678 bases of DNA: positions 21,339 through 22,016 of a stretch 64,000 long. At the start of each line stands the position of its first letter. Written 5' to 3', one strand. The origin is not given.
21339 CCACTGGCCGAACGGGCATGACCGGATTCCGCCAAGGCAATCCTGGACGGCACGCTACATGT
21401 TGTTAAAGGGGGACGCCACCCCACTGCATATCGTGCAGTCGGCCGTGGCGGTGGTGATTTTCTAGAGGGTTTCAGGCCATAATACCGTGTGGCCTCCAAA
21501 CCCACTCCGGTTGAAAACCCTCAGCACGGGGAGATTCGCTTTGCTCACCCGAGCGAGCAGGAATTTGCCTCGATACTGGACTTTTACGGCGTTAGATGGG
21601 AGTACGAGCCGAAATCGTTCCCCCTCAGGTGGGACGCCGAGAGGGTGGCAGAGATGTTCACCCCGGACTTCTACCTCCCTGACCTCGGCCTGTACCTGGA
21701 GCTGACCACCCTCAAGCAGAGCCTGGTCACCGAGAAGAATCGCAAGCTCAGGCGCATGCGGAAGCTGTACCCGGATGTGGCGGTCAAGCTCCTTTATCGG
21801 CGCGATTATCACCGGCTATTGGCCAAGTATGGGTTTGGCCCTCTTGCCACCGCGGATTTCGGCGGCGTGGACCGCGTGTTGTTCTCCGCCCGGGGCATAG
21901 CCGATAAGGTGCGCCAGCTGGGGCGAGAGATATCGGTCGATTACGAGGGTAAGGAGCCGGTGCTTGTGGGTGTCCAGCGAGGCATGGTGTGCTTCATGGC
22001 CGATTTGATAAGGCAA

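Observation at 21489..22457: Hypoxanthine phosphoribosyltransferase fused to an unrelated ~125-aa N-terminal domain with a PD-(D/E)xK-like pattern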

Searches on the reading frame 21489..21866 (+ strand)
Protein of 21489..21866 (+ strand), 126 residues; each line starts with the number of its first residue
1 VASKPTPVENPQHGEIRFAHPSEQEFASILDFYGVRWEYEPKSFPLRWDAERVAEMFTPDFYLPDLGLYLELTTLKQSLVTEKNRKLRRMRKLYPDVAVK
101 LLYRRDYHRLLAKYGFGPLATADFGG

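Call 3: search_protein_families(library=pfam, proteins=[window:21489-21866:+], max_evalue=1)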
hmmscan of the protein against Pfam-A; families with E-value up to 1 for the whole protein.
window:21489-21866:+ (126 aa): 1 family
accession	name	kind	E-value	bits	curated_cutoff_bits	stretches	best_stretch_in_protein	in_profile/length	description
PF05367.17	Phage_endo_I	-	0.00091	19.3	29.1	1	23-107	20-98/149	Phage endonuclease I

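Call 4: search_protein_families(library=ncbifam, proteins=[window:21489-21866:+], max_evalue=1)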
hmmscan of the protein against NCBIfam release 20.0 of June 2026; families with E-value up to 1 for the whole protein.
window:21489-21866:+ (126 aa): 0 families

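Call 6: search_solved_structures(query=window:21489-21866:+, max_evalue=10, show_alignments=3)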
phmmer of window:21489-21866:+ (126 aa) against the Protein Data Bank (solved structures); distinct sequences matched with E-value up to 10: 4.
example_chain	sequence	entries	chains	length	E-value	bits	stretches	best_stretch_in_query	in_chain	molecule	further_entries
3cae_A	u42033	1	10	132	0.0015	22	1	25-108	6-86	Endonuclease I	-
2pfj_A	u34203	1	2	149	0.0035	20.8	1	23-109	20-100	Endodeoxyribonuclease 1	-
1m0d_A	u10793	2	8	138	0.0041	20.6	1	23-109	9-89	Endodeoxyribonuclease I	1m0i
1fzr_A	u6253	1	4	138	0.014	18.8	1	23-109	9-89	ENDONUCLEASE I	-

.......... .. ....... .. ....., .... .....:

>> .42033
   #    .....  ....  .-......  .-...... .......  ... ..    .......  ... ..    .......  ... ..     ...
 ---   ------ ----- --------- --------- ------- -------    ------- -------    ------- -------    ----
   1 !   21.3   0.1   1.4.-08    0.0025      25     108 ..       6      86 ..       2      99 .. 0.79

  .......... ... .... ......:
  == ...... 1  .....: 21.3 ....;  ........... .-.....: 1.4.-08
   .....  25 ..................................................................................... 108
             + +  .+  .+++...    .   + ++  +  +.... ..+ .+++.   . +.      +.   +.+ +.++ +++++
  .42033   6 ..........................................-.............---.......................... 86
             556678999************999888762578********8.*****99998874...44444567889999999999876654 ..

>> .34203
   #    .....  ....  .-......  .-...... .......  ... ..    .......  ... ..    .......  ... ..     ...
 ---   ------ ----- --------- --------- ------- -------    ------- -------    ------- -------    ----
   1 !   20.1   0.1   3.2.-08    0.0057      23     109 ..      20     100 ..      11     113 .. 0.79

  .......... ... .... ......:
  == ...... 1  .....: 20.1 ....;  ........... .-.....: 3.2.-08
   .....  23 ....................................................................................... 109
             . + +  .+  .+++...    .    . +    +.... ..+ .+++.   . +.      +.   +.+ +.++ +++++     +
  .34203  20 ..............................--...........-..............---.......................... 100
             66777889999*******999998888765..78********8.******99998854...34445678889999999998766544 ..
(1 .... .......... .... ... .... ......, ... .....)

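Call 7: find_homologous_proteins(query=window:21489-21866:+, max_evalue=0.01)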
Query window:21489-21866:+ (126 aa): 2508 proteins with E <= 0.01 among 2512 candidates; the best 120 are listed.
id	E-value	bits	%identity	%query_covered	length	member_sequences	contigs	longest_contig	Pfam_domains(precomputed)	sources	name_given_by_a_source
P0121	3.4e-54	200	71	98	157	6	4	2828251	-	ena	-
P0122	1.7e-53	198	77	88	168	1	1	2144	-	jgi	jgi:hypoxanthine phosphoribosyltransferase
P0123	2.9e-53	197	81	87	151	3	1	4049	-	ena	-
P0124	6.2e-53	196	68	99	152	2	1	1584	-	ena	-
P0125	2.1e-52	195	79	86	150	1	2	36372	-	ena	-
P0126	2.8e-52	194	76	87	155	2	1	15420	-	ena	-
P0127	3.2e-52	194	77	87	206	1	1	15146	PF00156.34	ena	-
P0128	1.4e-51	192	80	83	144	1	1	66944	-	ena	-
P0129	2.9e-51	191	77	87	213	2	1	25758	-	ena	-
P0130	1.0e-50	189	65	98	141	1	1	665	-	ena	-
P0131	1.5e-50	189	68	100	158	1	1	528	-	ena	-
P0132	2.2e-50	188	74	87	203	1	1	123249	-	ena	-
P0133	4.0e-50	187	73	86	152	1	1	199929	-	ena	-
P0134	2.1e-49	185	76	84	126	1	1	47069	-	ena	-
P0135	1.2e-48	182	72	87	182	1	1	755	-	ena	-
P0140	6.3e-48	180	68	90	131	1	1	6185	PF05367.18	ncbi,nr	ncbi:MAG: hypothetical protein M1319_05515 [Chloroflexi bacterium]|nr:hypothetical protein [Chlorofl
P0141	1.3e-47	179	80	75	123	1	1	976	PF05367.18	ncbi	-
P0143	5.1e-47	177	68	91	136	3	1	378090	-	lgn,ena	-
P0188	6.2e-44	167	70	86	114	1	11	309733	-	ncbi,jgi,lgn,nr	ncbi:MAG: hypothetical protein FJX73_03410 [Armatimonadetes bacterium]|nr:hypothetical protein [Arma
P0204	1.7e-43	166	70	82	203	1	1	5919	PF05367.18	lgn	-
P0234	7.0e-43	164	65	87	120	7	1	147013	-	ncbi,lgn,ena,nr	ncbi:MAG TPA: hypothetical protein VKZ50_16070 [bacterium]|nr:hypothetical protein [bacterium]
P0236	7.5e-43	164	69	82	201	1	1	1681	PF02229.23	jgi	-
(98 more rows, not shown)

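Call 10: find_encoding_contigs(protein=P0188, flank=5000, max_places=4)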
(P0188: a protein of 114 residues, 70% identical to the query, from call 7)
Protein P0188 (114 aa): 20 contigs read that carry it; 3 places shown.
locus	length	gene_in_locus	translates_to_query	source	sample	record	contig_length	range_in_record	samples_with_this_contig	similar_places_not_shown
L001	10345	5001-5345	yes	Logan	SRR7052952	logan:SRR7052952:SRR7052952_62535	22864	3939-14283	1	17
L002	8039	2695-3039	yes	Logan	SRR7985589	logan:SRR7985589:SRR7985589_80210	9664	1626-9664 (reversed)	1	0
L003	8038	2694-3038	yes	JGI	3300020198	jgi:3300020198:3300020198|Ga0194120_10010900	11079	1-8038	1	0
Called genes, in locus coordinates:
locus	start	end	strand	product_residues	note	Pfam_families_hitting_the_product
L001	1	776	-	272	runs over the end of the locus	PF18075:FtsX_ECD, PF02687:FtsX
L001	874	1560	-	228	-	PF00005:ABC_tran, PF13304:AAA_21 (weak)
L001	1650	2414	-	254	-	PF01975:SurE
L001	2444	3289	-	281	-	PF01875:Memo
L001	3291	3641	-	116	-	PF03091:CutA1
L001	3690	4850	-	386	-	PF00514:Arm (faint), PF01602:Adaptin_N (faint), PF02985:HEAT (faint), PF12717:Cnd1 (faint), PF13513:HEAT_EZ (faint), PF13646:HEAT_2, PF03130:HEAT_PBS (faint), PF13646:HEAT_2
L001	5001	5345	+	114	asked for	-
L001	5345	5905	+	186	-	PF00156:Pribosyltran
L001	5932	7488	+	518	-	PF00005:ABC_tran, PF13304:AAA_21 (faint), PF00005:ABC_tran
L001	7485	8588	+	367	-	PF02653:BPD_transp_2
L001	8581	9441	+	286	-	PF02653:BPD_transp_2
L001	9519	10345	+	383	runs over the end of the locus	PF02608:Bmp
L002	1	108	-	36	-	?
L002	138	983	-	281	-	PF01875:Memo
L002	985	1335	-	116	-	PF03091:CutA1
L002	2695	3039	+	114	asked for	-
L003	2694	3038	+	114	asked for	-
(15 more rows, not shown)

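Call 16: find_related_loci(query=A1, collection=genome_contigs, flank=4000)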
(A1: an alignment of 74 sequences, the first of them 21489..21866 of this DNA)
Query A1 (126 aa) in genome_contigs; peptide patterns used: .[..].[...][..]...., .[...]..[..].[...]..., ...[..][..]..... (x = any residue, [..] = any of these).
599 stretches matched a pattern (row limit reached: there are more); 585 encode a relative of the query (tblastn E <= 1e-3); the best 80 are kept; 80 distinct loci.
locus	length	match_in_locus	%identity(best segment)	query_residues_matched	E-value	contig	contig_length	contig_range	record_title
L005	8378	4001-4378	98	1-126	9e-83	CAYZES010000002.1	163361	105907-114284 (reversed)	MAG TPA_asm: uncultured Dehalococcoidia bacterium isolate SRP109090_co1_262 genome assembly, contig: NODE_61_length_1633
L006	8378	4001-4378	92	1-126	6e-78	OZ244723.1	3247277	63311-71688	MAG: Dehalococcoidia bacterium isolate 760011ba-b86d-4164-aa55-395d04384f54 genome assembly, chromosome: 1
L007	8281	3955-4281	79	18-126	6e-59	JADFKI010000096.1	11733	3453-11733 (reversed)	MAG: Chloroflexota bacterium isolate B47T1B5 B47T1B5_NODE6494, whole genome shotgun sequence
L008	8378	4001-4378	72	2-126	3e-59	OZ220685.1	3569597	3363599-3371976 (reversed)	MAG: Dehalococcoidia bacterium isolate 2a27cef4-6af2-4f96-82a3-29fad4755a7e genome assembly, chromosome: 1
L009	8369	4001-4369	73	5-126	2e-58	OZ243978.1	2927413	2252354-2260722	MAG: Dehalococcoidia bacterium isolate 7f999ff8-d283-48c4-a118-127608cdb325 genome assembly, chromosome: 1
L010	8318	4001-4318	80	18-123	8e-58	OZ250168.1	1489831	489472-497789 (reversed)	MAG: Dehalococcoidia bacterium isolate df1c8e39-9ed4-4f98-84fc-ac90bf75a161 genome assembly, chromosome: 1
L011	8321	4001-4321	80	18-124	3e-57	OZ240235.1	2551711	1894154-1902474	MAG: Dehalococcoidia bacterium isolate ed65c047-e145-42da-9344-7ae81f1092be genome assembly, chromosome: 1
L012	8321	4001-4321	80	18-124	3e-57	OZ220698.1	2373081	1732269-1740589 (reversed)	MAG: Dehalococcoidia bacterium isolate 1c31877f-31fb-4be5-889e-2983ccd84c47 genome assembly, chromosome: 1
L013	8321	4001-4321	79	18-124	1e-56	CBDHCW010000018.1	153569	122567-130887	MAG: Dehalococcoidia bacterium isolate f317910e-ed28-456f-a3ed-2e11039cb329 genome assembly, contig: contig_18, whole ge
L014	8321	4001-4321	79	18-124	2e-56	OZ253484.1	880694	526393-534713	MAG: Dehalococcoidia bacterium isolate a564f895-d268-4ede-b5bb-8ec45e4dc2fc genome assembly, chromosome: 1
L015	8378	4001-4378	67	2-126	2e-56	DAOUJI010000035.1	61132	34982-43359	MAG TPA_asm: Dehalococcoidia bacterium isolate S32_258 k113_2542013, whole genome shotgun sequence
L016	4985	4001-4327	76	18-126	4e-56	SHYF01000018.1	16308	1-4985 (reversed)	MAG: Dehalococcoidia bacterium isolate Baikal-deep-G112 BACOMB-C17121, whole genome shotgun sequence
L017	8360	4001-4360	73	2-120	4e-56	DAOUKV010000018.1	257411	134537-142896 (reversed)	MAG TPA_asm: Dehalococcoidia bacterium isolate S8_362 252154, whole genome shotgun sequence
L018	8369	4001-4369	70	2-123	5e-56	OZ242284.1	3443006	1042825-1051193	MAG: Dehalococcoidia bacterium isolate 33b6bc49-da4e-4245-9c13-a272f439a3dc genome assembly, chromosome: 1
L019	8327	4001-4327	76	18-126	1e-55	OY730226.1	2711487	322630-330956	MAG: Dehalococcoidia bacterium isolate c007961a-0c0c-4106-a690-a869d044ef0b genome assembly, chromosome: 1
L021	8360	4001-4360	70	5-123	1e-54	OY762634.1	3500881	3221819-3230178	MAG: Dehalococcoidia bacterium isolate 5218cef7-9544-4829-ade7-f4022e2b34b8 genome assembly, chromosome: 1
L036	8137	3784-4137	61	5-126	2e-50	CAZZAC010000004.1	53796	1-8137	MAG TPA_asm: uncultured Dehalococcoidales bacterium isolate binchicken_co196_122 genome assembly, contig: NODE_595_lengt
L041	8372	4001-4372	57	3-126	4e-50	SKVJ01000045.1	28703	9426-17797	MAG: Dehalococcoidia bacterium isolate CSSed162cmB_159 CSSed16-2cmB-2503, whole genome shotgun sequence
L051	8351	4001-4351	61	5-126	3e-49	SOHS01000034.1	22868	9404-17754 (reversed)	MAG: Dehalococcoidia bacterium isolate E26_bin16 NODE_62_length_22868_cov_34.031999, whole genome shotgun sequence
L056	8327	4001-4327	65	18-126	6e-49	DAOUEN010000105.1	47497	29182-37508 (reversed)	MAG TPA_asm: Dehalococcoidia bacterium isolate N6_289 k139_485270, whole genome shotgun sequence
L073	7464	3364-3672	71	16-118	1e-47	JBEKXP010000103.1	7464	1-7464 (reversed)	MAG: Dehalococcoidia bacterium isolate SPRUCE 654 SPRUCE_654_103, whole genome shotgun sequence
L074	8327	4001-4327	65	18-126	2e-47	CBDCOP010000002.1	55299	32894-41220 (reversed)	MAG: Dehalococcoidia bacterium isolate 0cbdef8c-498a-4e31-a88f-bb18f8401b77 genome assembly, contig: contig_2, whole gen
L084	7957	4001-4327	67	18-126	1e-46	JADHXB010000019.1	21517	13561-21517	MAG: Dehalococcoidia bacterium isolate BS750m-G42 BS-750m-C3581, whole genome shotgun sequence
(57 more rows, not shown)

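Call 22: search_protein_representatives(alignment_id=A1)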
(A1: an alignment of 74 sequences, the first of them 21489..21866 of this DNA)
Query: 74 sequences, 120 profile positions. Proteins with E-value up to 0.001 (for the whole library): 3158; up to 1e-10: 1122; up to 1e-30: 433. The best 150 are listed.
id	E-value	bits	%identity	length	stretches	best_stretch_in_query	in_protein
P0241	2.6e-55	201.6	-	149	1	10-117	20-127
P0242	4.3e-55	200.9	-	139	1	7-115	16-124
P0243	6.0e-55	200.5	-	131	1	12-115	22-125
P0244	2.3e-52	192.1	-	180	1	9-114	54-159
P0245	2.8e-52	191.8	-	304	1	9-115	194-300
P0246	2.9e-52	191.8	-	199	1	10-114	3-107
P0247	3.3e-52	191.6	-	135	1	7-115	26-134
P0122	3.4e-52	191.6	-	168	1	7-118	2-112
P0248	4.3e-52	191.2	-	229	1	9-117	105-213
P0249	8.8e-52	190.2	-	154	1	5-115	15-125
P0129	3.2e-51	188.4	-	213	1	10-118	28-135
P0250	3.3e-51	188.4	-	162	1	5-116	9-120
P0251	3.6e-51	188.3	-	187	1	5-115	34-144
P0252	4.4e-51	188.0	-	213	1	6-112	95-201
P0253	5.5e-51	187.7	-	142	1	11-114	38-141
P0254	5.7e-51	187.6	-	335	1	6-116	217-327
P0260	1.3e-50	186.4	-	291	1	5-114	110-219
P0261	1.7e-50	186.1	-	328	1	10-115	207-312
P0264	2.4e-50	185.6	-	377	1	11-116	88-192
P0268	3.9e-50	184.9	-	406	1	6-117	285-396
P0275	1.3e-49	183.2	-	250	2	10-116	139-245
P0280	2.5e-49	182.3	-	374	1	8-114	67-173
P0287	7.0e-49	180.9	-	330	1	10-115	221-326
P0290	8.8e-49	180.5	-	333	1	11-115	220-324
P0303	3.7e-48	178.5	-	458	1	10-115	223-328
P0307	5.2e-48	178.1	-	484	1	6-118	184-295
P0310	5.9e-48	177.9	-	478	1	4-116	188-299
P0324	4.6e-47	175.0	-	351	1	9-114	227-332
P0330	8.6e-47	174.1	-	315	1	5-116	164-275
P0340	2.5e-46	172.6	-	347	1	8-115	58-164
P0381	3.8e-44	165.6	-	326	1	8-111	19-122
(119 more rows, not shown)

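Call 24: search_protein_families(library=pfam, proteins=[P0307, P0310, P0254, P0268, P0303, P0280, P0340, P0381, P0264, P0245], max_evalue=0.01)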
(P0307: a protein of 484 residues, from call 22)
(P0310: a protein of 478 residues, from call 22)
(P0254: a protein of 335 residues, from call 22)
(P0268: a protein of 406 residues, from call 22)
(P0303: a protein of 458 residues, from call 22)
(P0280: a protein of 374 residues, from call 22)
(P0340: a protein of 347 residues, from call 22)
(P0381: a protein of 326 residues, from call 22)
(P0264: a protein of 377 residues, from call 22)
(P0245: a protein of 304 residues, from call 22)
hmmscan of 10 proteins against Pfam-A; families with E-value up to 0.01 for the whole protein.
P0307 (484 aa): 4 families
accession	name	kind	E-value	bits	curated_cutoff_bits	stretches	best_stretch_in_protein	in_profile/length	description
PF00156.33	Pribosyltran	-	1.2e-26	93.3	26.3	1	305-453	5-158/158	Phosphoribosyl transferase domain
PF13185.12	GAF_2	-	2.6e-12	47.5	28.6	1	27-160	5-136/136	GAF domain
PF01590.32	GAF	-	4.6e-09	37.3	22.4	1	28-159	4-133/133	GAF domain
PF13492.12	GAF_3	-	0.0008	20.3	27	1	26-159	2-127/129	GAF domain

P0310 (478 aa): 5 families
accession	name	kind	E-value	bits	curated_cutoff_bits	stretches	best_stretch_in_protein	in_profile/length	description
PF00156.33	Pribosyltran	-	6.7e-25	87.7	26.3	1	316-459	11-158/158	Phosphoribosyl transferase domain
PF13492.12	GAF_3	-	1.4e-12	48.6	27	1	23-160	2-129/129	GAF domain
PF01590.32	GAF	-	1e-11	45.9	22.4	1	23-155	2-130/133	GAF domain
PF13185.12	GAF_2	-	1.1e-11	45.6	28.6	1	21-158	2-135/136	GAF domain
PF14681.12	UPRTase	-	4.6e-05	23.4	27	1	334-425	66-157/206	Uracil phosphoribosyltransferase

P0254 (335 aa): 1 family
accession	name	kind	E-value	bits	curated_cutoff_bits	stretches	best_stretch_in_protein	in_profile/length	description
PF13189.12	Cytidylate_kin2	-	4.8e-36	125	28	1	3-167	1-175/176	Cytidylate kinase-like family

P0268 (406 aa): 2 families
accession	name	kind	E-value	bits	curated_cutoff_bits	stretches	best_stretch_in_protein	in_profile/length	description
PF13189.12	Cytidylate_kin2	-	1e-34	120.7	28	1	3-167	1-175/176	Cytidylate kinase-like family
PF13238.12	AAA_18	-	0.0099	16.8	29.4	0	11-125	8-113/128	AAA domain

P0303 (458 aa): 1 family
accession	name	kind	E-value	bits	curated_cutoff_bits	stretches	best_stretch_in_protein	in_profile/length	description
PF13189.12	Cytidylate_kin2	-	6.8e-07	30.1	28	1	30-112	93-175/176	Cytidylate kinase-like family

P0280 (374 aa): 0 families

P0340 (347 aa): 1 family
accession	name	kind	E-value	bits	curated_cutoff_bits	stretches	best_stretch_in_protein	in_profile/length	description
PF05367.17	Phage_endo_I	-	0.0017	18.4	29.1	1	69-155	20-100/149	Phage endonuclease I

P0381 (326 aa): 0 families

P0264 (377 aa): 1 family
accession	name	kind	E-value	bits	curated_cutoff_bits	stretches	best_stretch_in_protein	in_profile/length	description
PF00156.33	Pribosyltran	-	5.8e-22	78.1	26.3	1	208-353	9-158/158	Phosphoribosyl transferase domain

P0245 (304 aa): 2 families
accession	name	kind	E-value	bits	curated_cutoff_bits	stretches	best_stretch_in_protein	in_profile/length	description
PF13189.12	Cytidylate_kin2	-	2e-07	31.8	28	1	3-100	1-118/176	Cytidylate kinase-like family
PF05367.17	Phage_endo_I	-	0.0065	16.6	29.1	0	206-287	22-96/149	Phage endonuclease I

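Call 25: search_solved_structures(query=A1, max_evalue=10, show_alignments=2)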
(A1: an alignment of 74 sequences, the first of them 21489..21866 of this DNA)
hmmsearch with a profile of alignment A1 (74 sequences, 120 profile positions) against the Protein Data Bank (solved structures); distinct sequences matched with E-value up to 10: 7.
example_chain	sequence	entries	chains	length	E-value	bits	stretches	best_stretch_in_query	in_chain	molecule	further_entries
3cae_A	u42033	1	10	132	3.8e-05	26.8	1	19-106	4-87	Endonuclease I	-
2pfj_A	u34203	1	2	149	0.0033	20.5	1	14-106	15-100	Endodeoxyribonuclease 1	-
1m0d_A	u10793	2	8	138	0.0052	19.9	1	18-106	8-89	Endodeoxyribonuclease I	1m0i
1fzr_A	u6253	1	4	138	0.03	17.4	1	18-106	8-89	ENDONUCLEASE I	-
8gze_A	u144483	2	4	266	0.74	12.9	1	23-72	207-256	Protein-L-histidine N-pros-methyltransferase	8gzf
9vpq_A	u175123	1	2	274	0.79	12.8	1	23-72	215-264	Protein-L-histidine N-pros-methyltransferase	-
7y9c_A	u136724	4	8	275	0.8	12.8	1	23-72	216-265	Protein-L-histidine N-pros-methyltransferase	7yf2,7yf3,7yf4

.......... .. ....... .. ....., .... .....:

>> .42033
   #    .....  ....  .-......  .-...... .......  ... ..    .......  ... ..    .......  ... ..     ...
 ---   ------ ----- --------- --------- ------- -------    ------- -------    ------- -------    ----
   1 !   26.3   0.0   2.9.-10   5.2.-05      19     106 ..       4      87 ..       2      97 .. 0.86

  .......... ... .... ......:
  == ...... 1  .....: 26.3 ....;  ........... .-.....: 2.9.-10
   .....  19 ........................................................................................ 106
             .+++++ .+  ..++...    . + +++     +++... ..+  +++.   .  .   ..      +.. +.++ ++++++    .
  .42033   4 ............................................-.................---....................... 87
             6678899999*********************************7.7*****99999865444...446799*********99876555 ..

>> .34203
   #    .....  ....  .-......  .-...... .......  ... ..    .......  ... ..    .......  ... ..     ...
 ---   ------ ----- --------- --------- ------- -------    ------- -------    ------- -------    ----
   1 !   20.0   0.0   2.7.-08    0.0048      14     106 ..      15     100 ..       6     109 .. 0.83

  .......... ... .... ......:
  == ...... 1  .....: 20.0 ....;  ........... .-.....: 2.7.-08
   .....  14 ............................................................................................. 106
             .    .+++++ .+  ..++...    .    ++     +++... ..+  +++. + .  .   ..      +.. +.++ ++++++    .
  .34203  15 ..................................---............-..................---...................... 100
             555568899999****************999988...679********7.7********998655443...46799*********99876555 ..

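Call 26: search_protein_families(library=pfam, alignment_id=A1, max_evalue=0.01)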
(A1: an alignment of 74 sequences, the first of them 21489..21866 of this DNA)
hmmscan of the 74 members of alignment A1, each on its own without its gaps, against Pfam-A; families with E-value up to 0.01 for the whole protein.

A. member 1, window:21489-21866:+ (126 aa): 1 family
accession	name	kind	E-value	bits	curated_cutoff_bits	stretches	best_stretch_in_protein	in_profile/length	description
PF05367.17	Phage_endo_I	-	0.00091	19.3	29.1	1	23-107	20-98/149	Phage endonuclease I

B. families by the number of members that match (of 74 scanned): 1 family
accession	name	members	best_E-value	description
PF05367.17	Phage_endo_I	13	4.3e-06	Phage endonuclease I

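Call 34: find_encoding_contigs(protein=P0204, flank=5000, max_places=3)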
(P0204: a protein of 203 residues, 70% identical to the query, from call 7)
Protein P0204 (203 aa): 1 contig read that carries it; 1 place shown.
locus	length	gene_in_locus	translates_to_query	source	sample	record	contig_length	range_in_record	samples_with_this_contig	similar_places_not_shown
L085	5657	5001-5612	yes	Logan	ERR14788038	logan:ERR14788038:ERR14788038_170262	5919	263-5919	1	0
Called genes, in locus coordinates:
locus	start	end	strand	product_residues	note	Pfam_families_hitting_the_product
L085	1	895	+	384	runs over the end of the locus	?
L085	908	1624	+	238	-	PF13623:SurA_N_2, PF13624:SurA_N_3, PF09312:SurA_N (faint)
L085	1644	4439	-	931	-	PF00311:PEPcase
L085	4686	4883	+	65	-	-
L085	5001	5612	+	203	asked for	PF05367:Phage_endo_I (faint)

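Call 35: find_encoding_contigs(protein=P0234, flank=5000, max_places=3)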
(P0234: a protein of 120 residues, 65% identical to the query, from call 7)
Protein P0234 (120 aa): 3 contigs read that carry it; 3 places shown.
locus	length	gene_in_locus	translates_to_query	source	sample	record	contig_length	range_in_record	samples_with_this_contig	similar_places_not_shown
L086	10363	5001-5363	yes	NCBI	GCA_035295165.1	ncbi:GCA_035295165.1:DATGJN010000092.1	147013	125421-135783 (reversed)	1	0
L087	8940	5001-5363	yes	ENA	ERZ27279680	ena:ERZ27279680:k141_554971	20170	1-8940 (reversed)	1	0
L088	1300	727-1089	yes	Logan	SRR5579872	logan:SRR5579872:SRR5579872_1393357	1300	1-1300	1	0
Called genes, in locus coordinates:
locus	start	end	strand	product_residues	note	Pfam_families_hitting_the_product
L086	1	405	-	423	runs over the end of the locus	PF02812:ELFV_dehydrog_N, PF00208:ELFV_dehydrog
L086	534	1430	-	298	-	PF18075:FtsX_ECD, PF02687:FtsX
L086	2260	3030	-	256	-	PF01975:SurE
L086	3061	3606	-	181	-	PF01661:Macro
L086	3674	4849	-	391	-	PF00514:Arm (faint), PF01602:Adaptin_N (faint), PF02985:HEAT (faint), PF13513:HEAT_EZ (faint), PF13646:HEAT_2, PF03130:HEAT_PBS (faint), PF12717:Cnd1 (faint), PF13646:HEAT_2, +1 more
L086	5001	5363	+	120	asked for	-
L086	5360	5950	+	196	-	PF00156:Pribosyltran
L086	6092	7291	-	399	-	PF00817:IMS, PF11798:IMS_HHH (weak), PF21999:IMS_HHH_1 (weak), PF11799:IMS_C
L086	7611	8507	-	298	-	PF12911:OppC_N, PF00528:BPD_transp_1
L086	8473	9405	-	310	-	PF19300:BPD_transp_1_N, PF00528:BPD_transp_1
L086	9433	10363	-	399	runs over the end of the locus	PF07690:MFS_1, PF12832:MFS_1_like (weak), PF00083:Sugar_tr (faint), PF06779:MFS_4 (weak), PF07690:MFS_1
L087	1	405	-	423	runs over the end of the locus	PF02812:ELFV_dehydrog_N, PF00208:ELFV_dehydrog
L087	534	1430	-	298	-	PF18075:FtsX_ECD, PF02687:FtsX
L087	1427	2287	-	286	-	PF00005:ABC_tran, PF13304:AAA_21 (faint)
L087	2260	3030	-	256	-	PF01975:SurE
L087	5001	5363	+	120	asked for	-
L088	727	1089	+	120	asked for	-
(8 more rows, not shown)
